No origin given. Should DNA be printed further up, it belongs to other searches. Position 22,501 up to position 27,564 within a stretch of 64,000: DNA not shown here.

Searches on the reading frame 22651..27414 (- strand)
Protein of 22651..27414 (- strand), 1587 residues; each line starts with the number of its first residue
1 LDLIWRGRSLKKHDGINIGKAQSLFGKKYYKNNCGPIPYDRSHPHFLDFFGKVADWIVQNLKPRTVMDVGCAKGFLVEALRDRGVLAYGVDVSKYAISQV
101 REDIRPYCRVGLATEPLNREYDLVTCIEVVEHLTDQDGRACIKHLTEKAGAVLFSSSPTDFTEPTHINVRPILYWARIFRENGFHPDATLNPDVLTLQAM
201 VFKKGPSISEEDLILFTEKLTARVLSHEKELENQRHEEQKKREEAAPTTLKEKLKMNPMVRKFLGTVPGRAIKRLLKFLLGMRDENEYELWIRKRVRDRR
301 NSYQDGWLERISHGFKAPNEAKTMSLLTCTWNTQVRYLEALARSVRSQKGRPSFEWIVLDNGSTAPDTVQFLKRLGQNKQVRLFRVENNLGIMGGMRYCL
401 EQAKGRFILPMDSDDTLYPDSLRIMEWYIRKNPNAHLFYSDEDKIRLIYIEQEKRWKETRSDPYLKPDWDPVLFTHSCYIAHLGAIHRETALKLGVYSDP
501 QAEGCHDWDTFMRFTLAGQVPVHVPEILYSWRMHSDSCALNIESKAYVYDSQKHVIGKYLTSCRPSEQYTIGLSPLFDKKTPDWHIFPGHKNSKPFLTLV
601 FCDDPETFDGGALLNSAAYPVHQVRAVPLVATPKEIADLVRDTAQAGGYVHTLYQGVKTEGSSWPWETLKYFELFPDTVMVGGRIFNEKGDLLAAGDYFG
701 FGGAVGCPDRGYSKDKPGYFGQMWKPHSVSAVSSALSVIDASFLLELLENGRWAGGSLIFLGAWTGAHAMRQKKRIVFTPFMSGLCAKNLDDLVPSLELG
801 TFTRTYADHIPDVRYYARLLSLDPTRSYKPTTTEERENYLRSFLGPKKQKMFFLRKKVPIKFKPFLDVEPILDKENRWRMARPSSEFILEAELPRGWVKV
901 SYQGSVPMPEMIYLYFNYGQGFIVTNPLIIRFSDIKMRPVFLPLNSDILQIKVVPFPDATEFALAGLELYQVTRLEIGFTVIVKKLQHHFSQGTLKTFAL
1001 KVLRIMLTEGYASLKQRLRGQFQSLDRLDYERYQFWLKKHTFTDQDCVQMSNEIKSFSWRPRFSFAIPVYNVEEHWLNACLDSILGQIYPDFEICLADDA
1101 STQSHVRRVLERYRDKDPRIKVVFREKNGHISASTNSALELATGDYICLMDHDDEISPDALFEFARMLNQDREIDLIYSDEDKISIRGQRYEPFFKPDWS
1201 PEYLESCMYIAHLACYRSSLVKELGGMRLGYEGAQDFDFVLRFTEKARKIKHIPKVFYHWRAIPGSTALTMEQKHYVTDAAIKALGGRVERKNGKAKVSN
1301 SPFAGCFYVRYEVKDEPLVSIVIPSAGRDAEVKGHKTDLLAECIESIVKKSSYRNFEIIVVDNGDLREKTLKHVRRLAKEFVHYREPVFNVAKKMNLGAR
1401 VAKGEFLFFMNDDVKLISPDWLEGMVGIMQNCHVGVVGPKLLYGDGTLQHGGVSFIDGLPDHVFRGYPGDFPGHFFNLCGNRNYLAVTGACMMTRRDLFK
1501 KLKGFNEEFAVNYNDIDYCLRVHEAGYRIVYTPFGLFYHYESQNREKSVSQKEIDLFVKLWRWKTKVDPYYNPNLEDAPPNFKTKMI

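Call 47: search_protein_families(library=pfam, proteins=[window:22651-27414:-], max_evalue=0.0001)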
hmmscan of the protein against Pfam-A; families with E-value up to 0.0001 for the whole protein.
window:22651-27414:- (1587 aa): 9 families
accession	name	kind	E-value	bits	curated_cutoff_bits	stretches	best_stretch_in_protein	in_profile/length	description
PF00535.33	Glycos_transf_2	-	1.9e-67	226.8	23.3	3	1064-1224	1-167/168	Glycosyl transferase family 2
PF13641.12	Glyco_tranf_2_3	-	3.7e-27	96.3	27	2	1319-1552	3-224/230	Glycosyltransferase like family 2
PF10111.15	Glyco_tranf_2_2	-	1.1e-19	71.4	27.3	1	1345-1541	17-218/276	Glycosyltransferase like family 2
PF13489.12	Methyltransf_23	-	1.8e-10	41.2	27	1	60-160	20-122/164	Methyltransferase domain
PF08241.18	Methyltransf_11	-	9e-08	33.1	21.2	1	68-137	2-77/95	Methyltransferase domain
PF13632.12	Glyco_trans_2_3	-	1.1e-07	32.3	27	0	1480-1544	65-128/198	Glycosyl transferase family group 2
PF08242.18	Methyltransf_12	-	1.6e-07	32.4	30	1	67-145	1-88/98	Methyltransferase domain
PF13649.12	Methyltransf_25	-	2e-07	32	27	1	66-145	1-89/97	Methyltransferase domain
PF13712.12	Glyco_tranf_2_5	-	6.3e-07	29.8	27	1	1390-1531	40-179/210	Glycosyltransferase like family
